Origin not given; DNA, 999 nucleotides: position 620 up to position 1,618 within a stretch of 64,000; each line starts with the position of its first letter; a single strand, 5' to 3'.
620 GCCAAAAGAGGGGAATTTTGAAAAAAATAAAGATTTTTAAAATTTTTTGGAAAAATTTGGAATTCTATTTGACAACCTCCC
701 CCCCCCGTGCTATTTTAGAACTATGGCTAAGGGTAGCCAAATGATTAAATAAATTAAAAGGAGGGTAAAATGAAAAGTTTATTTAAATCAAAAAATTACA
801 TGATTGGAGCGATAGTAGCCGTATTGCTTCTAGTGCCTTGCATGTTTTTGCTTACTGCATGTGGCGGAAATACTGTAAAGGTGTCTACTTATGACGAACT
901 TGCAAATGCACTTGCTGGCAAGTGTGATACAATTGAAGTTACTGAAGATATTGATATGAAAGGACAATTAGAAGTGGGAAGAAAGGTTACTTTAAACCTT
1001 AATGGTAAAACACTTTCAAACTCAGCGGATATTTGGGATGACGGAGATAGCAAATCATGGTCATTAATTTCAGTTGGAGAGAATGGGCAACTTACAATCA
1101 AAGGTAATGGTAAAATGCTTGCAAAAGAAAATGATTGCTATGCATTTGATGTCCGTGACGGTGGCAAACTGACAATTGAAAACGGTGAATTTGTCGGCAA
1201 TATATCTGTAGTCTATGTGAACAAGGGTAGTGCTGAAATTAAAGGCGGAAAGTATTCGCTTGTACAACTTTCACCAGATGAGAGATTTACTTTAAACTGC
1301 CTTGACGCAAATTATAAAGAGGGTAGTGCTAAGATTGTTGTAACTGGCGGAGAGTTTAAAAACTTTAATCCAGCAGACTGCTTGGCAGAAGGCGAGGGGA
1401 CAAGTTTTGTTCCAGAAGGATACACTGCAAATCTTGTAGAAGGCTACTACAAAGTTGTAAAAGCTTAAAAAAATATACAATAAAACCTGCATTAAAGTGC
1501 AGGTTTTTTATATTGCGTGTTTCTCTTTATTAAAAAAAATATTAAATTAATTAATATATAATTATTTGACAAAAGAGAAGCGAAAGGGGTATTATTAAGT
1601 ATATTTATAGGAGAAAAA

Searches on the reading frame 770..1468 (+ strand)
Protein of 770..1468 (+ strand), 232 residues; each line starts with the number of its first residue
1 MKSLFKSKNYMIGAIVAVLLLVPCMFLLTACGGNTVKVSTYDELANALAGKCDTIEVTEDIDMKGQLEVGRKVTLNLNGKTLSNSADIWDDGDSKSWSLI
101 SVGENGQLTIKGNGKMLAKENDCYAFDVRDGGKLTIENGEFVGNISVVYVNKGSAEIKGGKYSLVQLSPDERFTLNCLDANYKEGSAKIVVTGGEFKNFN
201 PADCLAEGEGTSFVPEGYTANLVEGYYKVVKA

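Call 6: search_protein_families(library=pfam, proteins=[window:770-1468:+], max_evalue=0.1)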
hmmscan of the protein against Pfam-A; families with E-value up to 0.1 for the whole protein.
window:770-1468:+ (232 aa): 3 families
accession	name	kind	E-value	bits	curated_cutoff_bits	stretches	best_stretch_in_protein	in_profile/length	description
PF20585.4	Pectate_lyase_5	-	2.6e-05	24.8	24.3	1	35-129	1-71/126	Putative pectate lyase-like adhesive domain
PF17803.7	Cadherin_4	-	0.0071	17.3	25.1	1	72-115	28-68/71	Bacterial cadherin-like domain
PF04151.21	PPC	-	0.084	14.2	25.9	0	121-154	2-34/70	Bacterial pre-peptidase C-terminal domain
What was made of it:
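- On PF20585 pectate-lyase-like adhesive domain (the lipoprotein product): 24.8 bits against a cut-off of 24.3, covering residues 35-129 only (call 6).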

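Call 7: find_encoding_contigs(protein=window:770-1468:+, flank=3000, max_places=10)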
Protein window:770-1468:+ (232 aa): 4 contigs read that carry it; 4 places shown.
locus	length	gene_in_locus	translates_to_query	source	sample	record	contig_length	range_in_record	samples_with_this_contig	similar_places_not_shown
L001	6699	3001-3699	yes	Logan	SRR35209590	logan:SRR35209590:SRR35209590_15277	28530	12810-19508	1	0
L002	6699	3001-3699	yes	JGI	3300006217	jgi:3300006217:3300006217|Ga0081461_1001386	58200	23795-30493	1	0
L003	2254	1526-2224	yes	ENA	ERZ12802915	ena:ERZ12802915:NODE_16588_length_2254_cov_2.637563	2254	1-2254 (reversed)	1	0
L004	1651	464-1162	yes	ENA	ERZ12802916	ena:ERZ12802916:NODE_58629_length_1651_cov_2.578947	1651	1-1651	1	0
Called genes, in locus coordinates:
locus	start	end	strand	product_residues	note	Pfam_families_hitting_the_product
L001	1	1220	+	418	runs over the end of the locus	PF06689:zf-C4_ClpX, PF00493:MCM (faint), PF01078:Mg_chelatase (faint), PF00004:AAA, PF07724:AAA_2, PF07728:AAA_5 (weak), PF10431:ClpB_D2-small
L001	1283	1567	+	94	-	-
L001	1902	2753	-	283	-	PF00849:PseudoU_synth_2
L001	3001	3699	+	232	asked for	-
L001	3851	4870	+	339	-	PF02912:Phe_tRNA-synt_N, PF01409:tRNA-synt_2d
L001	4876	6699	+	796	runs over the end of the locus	PF01588:tRNA_bind, PF03483:B3_4, PF03484:B5, PF01409:tRNA-synt_2d (weak), PF17759:tRNA_synthFbeta, PF03147:FDX-ACB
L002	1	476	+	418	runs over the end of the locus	PF06689:zf-C4_ClpX, PF00493:MCM (faint), PF01078:Mg_chelatase (faint), PF00004:AAA, PF07724:AAA_2, PF07728:AAA_5 (weak), PF10431:ClpB_D2-small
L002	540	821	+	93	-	-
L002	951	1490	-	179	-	PF26128:Gad2 (weak), PF01743:PolyA_pol (weak)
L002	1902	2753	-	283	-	PF00849:PseudoU_synth_2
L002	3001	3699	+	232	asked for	-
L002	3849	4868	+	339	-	PF02912:Phe_tRNA-synt_N, PF01409:tRNA-synt_2d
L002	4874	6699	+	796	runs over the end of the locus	PF01588:tRNA_bind, PF03483:B3_4, PF03484:B5, PF01409:tRNA-synt_2d (weak), PF17759:tRNA_synthFbeta, PF03147:FDX-ACB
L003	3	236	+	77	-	?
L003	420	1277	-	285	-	PF00849:PseudoU_synth_2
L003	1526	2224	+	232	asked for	-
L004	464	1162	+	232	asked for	-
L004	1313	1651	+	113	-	?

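Call 13: find_homologous_proteins(query=window:770-1468:+)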
Query window:770-1468:+ (232 aa): 455 proteins with E <= 0.001 among 690 candidates; the best 120 are listed.
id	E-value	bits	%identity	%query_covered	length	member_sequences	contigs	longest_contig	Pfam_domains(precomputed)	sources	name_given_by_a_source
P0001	2.1e-138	477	93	100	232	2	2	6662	PF20585.5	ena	-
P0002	5.1e-72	260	57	96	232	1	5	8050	-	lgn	-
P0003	1.4e-71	258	57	99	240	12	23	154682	-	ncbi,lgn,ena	-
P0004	1.8e-71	258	56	98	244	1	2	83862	-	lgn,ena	-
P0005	1.4e-70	255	54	98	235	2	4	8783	-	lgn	-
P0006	1.8e-70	255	60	95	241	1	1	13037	PF20585.5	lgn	-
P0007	1.9e-70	255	60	94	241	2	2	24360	PF20585.5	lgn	-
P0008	6.2e-70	253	55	96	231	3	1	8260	-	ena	-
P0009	7.9e-70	253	56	100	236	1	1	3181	-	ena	-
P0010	1.1e-69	252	59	95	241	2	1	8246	PF20585.5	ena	-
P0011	2.6e-69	251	59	95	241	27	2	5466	PF20585.5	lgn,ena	-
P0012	2.6e-69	251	58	100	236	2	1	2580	-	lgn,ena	-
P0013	6.4e-69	250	63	84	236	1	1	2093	-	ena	-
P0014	7.3e-69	250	56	94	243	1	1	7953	-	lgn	-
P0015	7.9e-69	249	57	96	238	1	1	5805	-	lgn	-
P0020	7.7e-67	243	53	100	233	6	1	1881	PF20585.5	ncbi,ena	-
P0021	7.7e-67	243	58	94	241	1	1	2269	PF20585.5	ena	-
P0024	2.5e-66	241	54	99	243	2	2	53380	PF20585.5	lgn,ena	-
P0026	4.3e-66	241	56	95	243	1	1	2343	PF20585.5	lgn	-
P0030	3.4e-65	238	53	99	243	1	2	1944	PF20585.5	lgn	-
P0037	6.6e-64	233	54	95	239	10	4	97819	-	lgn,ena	-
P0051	3.6e-63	231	54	99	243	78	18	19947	-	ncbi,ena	-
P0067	5.1e-62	227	51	97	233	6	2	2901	PF20585.5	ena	-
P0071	1.3e-61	226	54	91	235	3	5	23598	-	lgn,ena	-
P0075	4.0e-61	224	54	94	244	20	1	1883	-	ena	-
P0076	4.7e-61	224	53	95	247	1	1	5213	PF20585.5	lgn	-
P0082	1.5e-60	222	52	95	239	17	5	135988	-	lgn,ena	-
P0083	3.1e-60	221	52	94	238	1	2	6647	-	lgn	-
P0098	3.6e-58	215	50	92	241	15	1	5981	PF20585.5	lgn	-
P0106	2.8e-56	208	52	95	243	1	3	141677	PF20585.5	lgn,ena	-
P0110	9.8e-56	207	49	98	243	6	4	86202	PF20585.5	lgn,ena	-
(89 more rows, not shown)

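Call 15: find_related_loci(query=A1, collection=genome_contigs, flank=3000)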
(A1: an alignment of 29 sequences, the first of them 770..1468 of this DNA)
Query A1 (232 aa) in genome_contigs; peptide patterns used: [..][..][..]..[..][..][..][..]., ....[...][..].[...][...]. (x = any residue, [..] = any of these).
173 stretches matched a pattern; 108 encode a relative of the query (tblastn E <= 1e-3); the best 80 are kept; 80 distinct loci.
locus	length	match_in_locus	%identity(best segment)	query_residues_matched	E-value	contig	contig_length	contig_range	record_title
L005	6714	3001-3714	57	3-232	3e-78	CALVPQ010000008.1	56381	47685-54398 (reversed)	MAG: uncultured Clostridia bacterium isolate BRZ_CF__bin29 genome assembly, contig: BRZ_CF__NODE_719_length_56381_cov_11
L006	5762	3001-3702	55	6-232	3e-75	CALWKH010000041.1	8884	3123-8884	MAG: uncultured Clostridia bacterium isolate BRZ_BP__bin13 genome assembly, contig: BRZ_BP__NODE_8195_length_8884_cov_4.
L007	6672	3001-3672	54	3-224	6e-71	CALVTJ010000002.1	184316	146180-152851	MAG: uncultured Clostridia bacterium isolate BRZ_KC__bin76 genome assembly, contig: BRZ_KC__NODE_57_length_184316_cov_17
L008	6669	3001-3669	53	1-225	7e-70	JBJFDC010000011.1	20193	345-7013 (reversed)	MAG: Christensenellales bacterium isolate LOHA32_bin.042 NODE_1459_length_20193_cov_7.244165, whole genome shotgun seque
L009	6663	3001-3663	52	6-225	2e-69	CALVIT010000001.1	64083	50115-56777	MAG: uncultured Clostridia bacterium isolate BRZ_DV__bin62 genome assembly, contig: BRZ_DV__NODE_577_length_64083_cov_5.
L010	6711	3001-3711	52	4-232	2e-69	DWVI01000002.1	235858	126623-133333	MAG TPA_asm: Candidatus Onthoplasma faecipullorum isolate CHK191-42317 CHK191__C71051_L235858_SAMEA5754835, whole genome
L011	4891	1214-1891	51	1-225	1e-68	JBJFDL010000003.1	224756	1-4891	MAG: Christensenellales bacterium isolate PUUB39_bin.048 NODE_3_length_224756_cov_32.417889, whole genome shotgun sequen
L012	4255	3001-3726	53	3-232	2e-68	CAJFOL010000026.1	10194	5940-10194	uncultured Clostridia bacterium isolate Coassembly_mag_441 genome assembly, contig: MAGpy_11413_min2k_bin_441_fak87_2890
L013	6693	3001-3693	52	11-231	1e-68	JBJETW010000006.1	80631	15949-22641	MAG: Candidatus Onthoplasma sp. isolate PUUB17_bin.020 NODE_178_length_80631_cov_9.346071, whole genome shotgun sequence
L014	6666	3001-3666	54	4-222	2e-68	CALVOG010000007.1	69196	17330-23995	MAG: uncultured Clostridia bacterium isolate BRZ_CQ__bin29 genome assembly, contig: BRZ_CQ__NODE_433_length_69196_cov_11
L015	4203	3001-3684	54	6-222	7e-68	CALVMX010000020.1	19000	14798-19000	MAG: uncultured Clostridia bacterium isolate BRZ_EA__bin76 genome assembly, contig: BRZ_EA__NODE_2942_length_19000_cov_6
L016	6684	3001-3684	54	6-222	1e-67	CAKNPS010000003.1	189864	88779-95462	MAG TPA_asm: uncultured Clostridia bacterium isolate ERR3414581_bin.102_metaWRAP_v1.1_MAG genome assembly, contig: NODE_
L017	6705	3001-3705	51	7-232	9e-68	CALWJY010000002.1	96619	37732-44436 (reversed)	MAG: uncultured Clostridia bacterium isolate E14__bin180 genome assembly, contig: E14__k127_559536, whole genome shotgun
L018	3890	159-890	50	4-232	4e-67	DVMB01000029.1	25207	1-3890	MAG TPA_asm: Candidatus Onthoplasma faecigallinarum isolate 5992 CHK70__C204498_L25207_ERR2241760, whole genome shotgun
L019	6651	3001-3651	54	8-219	3e-67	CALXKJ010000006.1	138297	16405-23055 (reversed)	MAG: uncultured Spirochaetaceae bacterium isolate BRZ_RS__bin36 genome assembly, contig: BRZ_RS__NODE_100_length_138297_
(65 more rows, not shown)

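Call 18: find_encoding_contigs(protein=P0003, flank=1500, max_places=10)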
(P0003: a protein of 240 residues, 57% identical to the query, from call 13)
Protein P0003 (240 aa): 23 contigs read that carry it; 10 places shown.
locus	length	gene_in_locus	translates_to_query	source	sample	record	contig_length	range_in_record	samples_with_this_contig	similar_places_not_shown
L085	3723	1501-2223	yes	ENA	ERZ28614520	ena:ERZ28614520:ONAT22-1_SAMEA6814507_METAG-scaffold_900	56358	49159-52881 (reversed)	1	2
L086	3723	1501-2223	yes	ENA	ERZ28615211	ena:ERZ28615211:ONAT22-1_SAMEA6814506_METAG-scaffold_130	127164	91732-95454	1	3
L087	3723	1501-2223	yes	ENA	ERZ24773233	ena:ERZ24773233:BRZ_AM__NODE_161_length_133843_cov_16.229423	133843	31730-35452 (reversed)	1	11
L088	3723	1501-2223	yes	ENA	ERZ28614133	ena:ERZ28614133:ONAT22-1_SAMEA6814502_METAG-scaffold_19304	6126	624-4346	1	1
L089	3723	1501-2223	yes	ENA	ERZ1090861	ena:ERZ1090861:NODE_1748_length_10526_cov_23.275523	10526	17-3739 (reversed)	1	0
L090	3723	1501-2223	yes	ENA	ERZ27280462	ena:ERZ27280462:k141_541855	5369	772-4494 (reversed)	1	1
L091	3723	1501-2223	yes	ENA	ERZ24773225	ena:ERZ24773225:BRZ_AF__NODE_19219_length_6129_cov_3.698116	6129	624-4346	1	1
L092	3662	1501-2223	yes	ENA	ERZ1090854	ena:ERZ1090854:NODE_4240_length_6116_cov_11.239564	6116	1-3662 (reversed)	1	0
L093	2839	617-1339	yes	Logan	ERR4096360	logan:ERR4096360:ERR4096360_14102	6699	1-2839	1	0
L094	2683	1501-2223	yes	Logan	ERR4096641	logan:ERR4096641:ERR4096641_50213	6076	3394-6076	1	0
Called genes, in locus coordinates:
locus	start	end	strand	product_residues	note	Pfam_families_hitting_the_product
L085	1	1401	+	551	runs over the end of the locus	PF12679:ABC2_membrane_2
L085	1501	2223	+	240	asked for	-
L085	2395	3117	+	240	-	-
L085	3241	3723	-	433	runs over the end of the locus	PF02878:PGM_PMM_I, PF02879:PGM_PMM_II, PF02880:PGM_PMM_III, PF00408:PGM_PMM_IV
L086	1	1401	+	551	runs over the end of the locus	PF12679:ABC2_membrane_2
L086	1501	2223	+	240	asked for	-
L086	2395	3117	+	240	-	-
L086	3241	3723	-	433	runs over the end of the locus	PF02878:PGM_PMM_I, PF02879:PGM_PMM_II, PF02880:PGM_PMM_III, PF00408:PGM_PMM_IV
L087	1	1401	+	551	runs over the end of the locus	PF12679:ABC2_membrane_2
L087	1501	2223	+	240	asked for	-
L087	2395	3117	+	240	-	-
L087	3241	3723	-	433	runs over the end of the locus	PF02878:PGM_PMM_I, PF02879:PGM_PMM_II, PF02880:PGM_PMM_III, PF00408:PGM_PMM_IV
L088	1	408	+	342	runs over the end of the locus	?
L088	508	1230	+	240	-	-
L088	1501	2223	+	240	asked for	-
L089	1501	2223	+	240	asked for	-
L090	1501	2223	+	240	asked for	-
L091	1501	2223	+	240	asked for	-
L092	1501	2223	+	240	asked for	-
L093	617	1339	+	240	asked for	-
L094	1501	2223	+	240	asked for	-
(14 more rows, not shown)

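Call 19: find_encoding_contigs(protein=P0051, flank=1500, max_places=10)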
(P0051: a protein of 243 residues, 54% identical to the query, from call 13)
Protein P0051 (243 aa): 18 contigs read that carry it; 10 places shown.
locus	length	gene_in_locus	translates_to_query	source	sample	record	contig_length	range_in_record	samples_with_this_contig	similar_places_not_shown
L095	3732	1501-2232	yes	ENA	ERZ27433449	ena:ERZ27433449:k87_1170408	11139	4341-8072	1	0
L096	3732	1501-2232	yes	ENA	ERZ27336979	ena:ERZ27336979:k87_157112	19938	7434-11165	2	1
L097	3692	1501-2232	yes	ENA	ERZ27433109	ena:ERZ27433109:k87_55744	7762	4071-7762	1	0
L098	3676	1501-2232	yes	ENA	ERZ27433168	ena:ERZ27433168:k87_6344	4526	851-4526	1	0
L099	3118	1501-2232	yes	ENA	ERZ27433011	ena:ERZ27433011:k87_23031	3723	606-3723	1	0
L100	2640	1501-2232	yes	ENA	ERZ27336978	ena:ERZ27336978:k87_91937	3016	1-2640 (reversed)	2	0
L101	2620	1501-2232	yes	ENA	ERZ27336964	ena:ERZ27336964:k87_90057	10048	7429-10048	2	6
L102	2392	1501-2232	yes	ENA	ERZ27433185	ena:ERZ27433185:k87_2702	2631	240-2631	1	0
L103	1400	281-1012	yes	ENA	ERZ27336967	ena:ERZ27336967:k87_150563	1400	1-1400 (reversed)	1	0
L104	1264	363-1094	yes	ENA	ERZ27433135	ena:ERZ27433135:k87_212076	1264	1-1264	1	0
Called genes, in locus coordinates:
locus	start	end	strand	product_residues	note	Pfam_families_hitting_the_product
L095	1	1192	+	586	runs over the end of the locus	PF12679:ABC2_membrane_2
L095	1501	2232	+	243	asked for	-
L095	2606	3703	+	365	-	-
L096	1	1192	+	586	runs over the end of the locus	PF12679:ABC2_membrane_2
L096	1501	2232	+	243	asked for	-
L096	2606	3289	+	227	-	-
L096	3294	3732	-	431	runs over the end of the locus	PF02878:PGM_PMM_I, PF02879:PGM_PMM_II, PF02880:PGM_PMM_III, PF00408:PGM_PMM_IV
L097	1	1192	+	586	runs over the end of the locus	PF12679:ABC2_membrane_2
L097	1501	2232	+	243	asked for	-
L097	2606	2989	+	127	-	-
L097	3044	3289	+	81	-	-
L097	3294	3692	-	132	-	?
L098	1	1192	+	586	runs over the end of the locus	PF12679:ABC2_membrane_2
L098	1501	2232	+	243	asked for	-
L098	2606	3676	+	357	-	?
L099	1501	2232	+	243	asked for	-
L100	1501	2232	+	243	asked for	-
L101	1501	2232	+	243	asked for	-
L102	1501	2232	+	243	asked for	-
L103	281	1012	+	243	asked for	-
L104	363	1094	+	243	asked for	-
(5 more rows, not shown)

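Call 22: find_encoding_contigs(protein=P0001, flank=3000, max_places=10)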
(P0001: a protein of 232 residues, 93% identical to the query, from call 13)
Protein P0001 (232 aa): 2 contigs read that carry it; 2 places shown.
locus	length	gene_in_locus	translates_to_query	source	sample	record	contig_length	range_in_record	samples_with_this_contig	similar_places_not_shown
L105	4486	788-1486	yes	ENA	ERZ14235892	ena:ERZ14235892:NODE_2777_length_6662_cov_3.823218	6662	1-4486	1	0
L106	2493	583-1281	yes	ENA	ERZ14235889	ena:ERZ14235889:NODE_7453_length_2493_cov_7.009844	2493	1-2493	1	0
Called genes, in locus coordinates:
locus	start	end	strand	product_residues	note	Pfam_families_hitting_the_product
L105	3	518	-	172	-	?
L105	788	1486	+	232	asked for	PF20585:Pectate_lyase_5 (faint)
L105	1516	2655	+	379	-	PF02912:Phe_tRNA-synt_N, PF01409:tRNA-synt_2d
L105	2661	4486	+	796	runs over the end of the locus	PF01588:tRNA_bind, PF03483:B3_4, PF03484:B5, PF17759:tRNA_synthFbeta, PF03147:FDX-ACB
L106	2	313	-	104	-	?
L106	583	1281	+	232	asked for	PF20585:Pectate_lyase_5 (faint)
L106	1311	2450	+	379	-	PF02912:Phe_tRNA-synt_N, PF01409:tRNA-synt_2d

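Call 23: find_encoding_contigs(protein=P0082, flank=1500, max_places=10)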
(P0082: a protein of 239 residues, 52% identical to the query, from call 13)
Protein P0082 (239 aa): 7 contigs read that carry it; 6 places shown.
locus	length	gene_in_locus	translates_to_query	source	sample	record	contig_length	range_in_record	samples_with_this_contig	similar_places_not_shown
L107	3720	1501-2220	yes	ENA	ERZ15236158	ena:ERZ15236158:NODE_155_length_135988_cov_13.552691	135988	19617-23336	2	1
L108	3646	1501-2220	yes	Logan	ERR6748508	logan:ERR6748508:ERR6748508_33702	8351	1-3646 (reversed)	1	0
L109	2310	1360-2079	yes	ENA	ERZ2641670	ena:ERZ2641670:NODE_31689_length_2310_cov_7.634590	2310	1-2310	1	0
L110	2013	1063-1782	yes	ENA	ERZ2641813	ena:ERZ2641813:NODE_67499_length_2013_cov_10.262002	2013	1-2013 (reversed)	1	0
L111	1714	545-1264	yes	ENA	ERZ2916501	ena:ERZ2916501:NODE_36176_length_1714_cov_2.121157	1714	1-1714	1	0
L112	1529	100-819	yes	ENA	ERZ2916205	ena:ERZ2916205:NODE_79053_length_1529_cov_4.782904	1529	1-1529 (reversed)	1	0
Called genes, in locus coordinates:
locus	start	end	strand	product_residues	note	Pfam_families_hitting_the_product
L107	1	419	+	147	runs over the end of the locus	PF01989:AcnX_swivel_put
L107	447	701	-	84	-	-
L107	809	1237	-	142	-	PF00011:HSP20, PF17886:ArsA_HSP20 (faint)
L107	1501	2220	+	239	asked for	-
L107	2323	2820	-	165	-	PF17032:Zn_ribbon_15 (faint), PF13248:Zn_ribbon_3 (faint), PF12773:DZR, PF13240:Zn_Ribbon_1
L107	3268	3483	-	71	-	-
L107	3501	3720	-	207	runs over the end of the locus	PF10688:Imp-YgjV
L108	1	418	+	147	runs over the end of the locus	PF01989:AcnX_swivel_put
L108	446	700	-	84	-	-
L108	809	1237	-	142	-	PF00011:HSP20, PF17886:ArsA_HSP20 (faint)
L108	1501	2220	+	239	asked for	-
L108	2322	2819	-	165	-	PF17032:Zn_ribbon_15 (faint), PF13248:Zn_ribbon_3 (faint), PF12773:DZR, PF13240:Zn_Ribbon_1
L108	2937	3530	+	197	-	-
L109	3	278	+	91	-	?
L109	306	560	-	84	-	-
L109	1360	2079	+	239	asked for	-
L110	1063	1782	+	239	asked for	-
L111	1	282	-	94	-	?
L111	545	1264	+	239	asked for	-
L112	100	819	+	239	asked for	-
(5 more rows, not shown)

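Call 24: find_encoding_contigs(protein=P0071, flank=1500, max_places=10)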
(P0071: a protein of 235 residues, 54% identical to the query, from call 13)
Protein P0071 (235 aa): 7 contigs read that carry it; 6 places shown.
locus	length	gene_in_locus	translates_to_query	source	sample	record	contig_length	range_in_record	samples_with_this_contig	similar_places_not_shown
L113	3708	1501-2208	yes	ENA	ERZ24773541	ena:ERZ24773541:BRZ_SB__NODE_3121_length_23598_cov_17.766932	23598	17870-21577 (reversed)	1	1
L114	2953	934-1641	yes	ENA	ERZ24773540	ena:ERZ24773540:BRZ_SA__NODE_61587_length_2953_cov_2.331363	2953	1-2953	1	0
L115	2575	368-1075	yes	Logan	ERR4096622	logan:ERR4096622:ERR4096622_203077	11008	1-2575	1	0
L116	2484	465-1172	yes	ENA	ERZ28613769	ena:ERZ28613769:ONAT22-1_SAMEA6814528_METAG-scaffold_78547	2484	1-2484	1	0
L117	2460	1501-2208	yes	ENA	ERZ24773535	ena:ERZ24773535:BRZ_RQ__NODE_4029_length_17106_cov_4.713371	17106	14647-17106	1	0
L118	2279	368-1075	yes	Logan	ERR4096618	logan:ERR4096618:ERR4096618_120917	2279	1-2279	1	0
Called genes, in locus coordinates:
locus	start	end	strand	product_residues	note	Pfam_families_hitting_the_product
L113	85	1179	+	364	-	PF00005:ABC_tran, PF17912:OB_MalK, PF08402:TOBE_2 (weak)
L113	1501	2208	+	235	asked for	-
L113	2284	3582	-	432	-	PF00696:AA_kinase, PF22468:ACT_9 (weak)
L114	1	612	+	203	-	?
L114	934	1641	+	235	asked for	-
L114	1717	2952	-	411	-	?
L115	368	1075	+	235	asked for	-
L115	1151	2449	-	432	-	PF00696:AA_kinase, PF22468:ACT_9 (weak)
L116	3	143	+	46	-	?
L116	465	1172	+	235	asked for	-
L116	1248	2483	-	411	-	?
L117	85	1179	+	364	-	PF00005:ABC_tran, PF17912:OB_MalK, PF08402:TOBE_2 (weak)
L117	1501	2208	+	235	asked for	-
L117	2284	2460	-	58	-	?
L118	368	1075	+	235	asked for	-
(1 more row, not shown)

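Call 42: find_encoding_contigs(protein=P0037, flank=1500, max_places=10)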
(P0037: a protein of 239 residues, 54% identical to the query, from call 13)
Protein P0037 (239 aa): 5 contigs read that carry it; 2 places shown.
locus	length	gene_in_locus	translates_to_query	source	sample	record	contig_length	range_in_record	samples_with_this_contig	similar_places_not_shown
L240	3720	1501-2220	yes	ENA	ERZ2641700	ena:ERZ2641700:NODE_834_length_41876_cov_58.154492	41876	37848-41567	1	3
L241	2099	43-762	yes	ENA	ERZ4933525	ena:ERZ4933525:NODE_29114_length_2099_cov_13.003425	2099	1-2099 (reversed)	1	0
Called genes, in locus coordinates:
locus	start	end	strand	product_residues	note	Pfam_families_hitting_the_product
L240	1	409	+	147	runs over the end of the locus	PF01989:AcnX_swivel_put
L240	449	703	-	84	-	-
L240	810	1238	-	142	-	PF00011:HSP20, PF17886:ArsA_HSP20 (weak)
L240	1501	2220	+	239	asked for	-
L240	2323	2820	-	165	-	PF17032:Zn_ribbon_15 (faint), PF13248:Zn_ribbon_3 (faint), PF24460:DUF7575 (faint), PF12773:DZR, PF13240:Zn_Ribbon_1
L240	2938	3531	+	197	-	-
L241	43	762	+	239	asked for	-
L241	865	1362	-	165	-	PF17032:Zn_ribbon_15 (faint), PF13248:Zn_ribbon_3 (faint), PF24460:DUF7575 (faint), PF12773:DZR, PF13240:Zn_Ribbon_1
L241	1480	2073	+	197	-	-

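Call 47: predict_structure(alignment_id=A1)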
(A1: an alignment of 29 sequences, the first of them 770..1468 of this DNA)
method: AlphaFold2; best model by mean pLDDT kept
length: 232 residues; sequences in the alignment: 29
mean_pLDDT: 89.0   pTM: 0.81
mean pLDDT of the five models: 89.0, 87.7, 87.5, 87.5, 85.9
residues with pLDDT >= 90: 167; 70-90: 35; 50-70: 24; < 50: 6
segments of 3 or more residues with pLDDT < 50: 1-6
pLDDT, mean of each block of 10 residues (from residue 1): 47 70 60 85 97 97 98 98 96 90 98 96 95 98 93 97 90 87 80 97 86 95 96 94
secondary structure, 60 per line:
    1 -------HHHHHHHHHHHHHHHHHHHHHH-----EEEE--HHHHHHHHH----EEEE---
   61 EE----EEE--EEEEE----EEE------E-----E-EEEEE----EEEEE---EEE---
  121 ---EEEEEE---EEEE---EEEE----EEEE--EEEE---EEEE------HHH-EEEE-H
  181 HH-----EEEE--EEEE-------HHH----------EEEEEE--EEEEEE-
elements in order: H8-29 E35-38 H41-49 E54-57 E67-69 E72-76 E81-83 E98-102 E107-111 E115-117 E124-129 E133-136 E140-143 E148-151 E154-157 E161-164 E175-178 E188-191 E194-197 E218-223 E226-231
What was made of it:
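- On PF20585 pectate-lyase-like adhesive domain (the lipoprotein product): The model has pLDDT 89 and is all-beta (call 47).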

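Call 52: fold_search(model_id=the predicted structure, library=pdb)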
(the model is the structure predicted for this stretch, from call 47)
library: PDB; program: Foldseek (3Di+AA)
matches with E <= 10: 85; with E <= 0.001: 0
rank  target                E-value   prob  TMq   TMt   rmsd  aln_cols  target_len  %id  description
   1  6fi2_A                5.0e-02  0.72  0.34  0.23  12.9       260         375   13  VexL: A periplasmic depolymerase provides new insight into ABC transporter-dependent secretion of bacterial capsular p (released 2018-05-02)
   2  7xks                  5.8e-02  0.89  0.37  0.30   7.2       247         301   16  Crystal structure of an alkaline pectate lyase from Bacillus clausii (released 2023-03-29)
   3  7bbv_A                1.5e-01  0.18  0.22  0.19  12.3       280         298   11  Pectate lyase B from Verticillium dahliae (released 2022-07-13)
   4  5g5n_C                2.0e-01  0.33  0.33  0.24  12.9       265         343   14  Structure of the snake adenovirus 1 hexon-interlacing LH3 protein, methylmercury chloride derivative (released 2017-06-07)
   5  3h09_B                3.1e-01  0.07  0.16  0.07  14.2       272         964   12  The structure of Haemophilus influenzae IgA1 protease (released 2009-04-21)
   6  5g5o_B                3.6e-01  0.20  0.31  0.23  12.6       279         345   10  Structure of the snake adenovirus 1 hexon-interlacing LH3 protein, native (released 2017-06-07)
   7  3zsc_A                4.7e-01  0.30  0.32  0.24  12.2       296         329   13  Catalytic function and substrate recognition of the pectate lyase from Thermotoga maritima (released 2012-07-11)
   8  5g5o_C                5.7e-01  0.12  0.27  0.21  12.8       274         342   10  Structure of the snake adenovirus 1 hexon-interlacing LH3 protein, native (released 2017-06-07)
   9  8tne_A                6.0e-01  0.21  0.33  0.25  13.1       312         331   11  Crystal structure of bacterial pectin methylesterase Pme8A from rumen Butyrivibrio (released 2023-08-16)
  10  8tne_B                6.3e-01  0.23  0.32  0.24  12.0       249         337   10  Crystal structure of bacterial pectin methylesterase Pme8A from rumen Butyrivibrio (released 2023-08-16)
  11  5m5z_A                7.7e-01  0.23  0.30  0.11  10.5       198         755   12  Chaetomium thermophilum beta-1-3-glucanase (released 2017-05-17)
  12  1pcl                  9.5e-01  0.16  0.31  0.23  10.5       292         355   12  UNUSUAL STRUCTURAL FEATURES IN THE PARALLEL BETA-HELIX IN PECTATE LYASES (released 1995-02-14)
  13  9f5x_u                1.0e+00  0.02  0.11  0.12  13.6       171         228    6  Structure of the Chlamydomonas reinhardtii respiratory supercomplex I1 III2 IV2 (released 2025-03-12)
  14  1jrg_B                1.1e+00  0.16  0.33  0.24   9.3       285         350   11  Crystal Structure of the R3 form of Pectate Lyase A, Erwinia chrysanthemi (released 2002-06-19)
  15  3krg_A                1.4e+00  0.09  0.27  0.18   9.8       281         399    7  Structural insights into substrate specificity and the anti beta-elimination mechanism of pectate lyase (released 2010-02-09)
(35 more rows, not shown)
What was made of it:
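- On Repeat-mediated (slipped-strand) transcriptional phase variation through promoter-spacer length: The model is a beta-helix typical of adhesins and glycan-binding proteins (calls 47, 52).
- On PF20585 pectate-lyase-like adhesive domain (the lipoprotein product): PDB matches to pectate lyases and the L. reuteri SRRP adhesin are all weak (E of 0.05 or higher; call 52).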
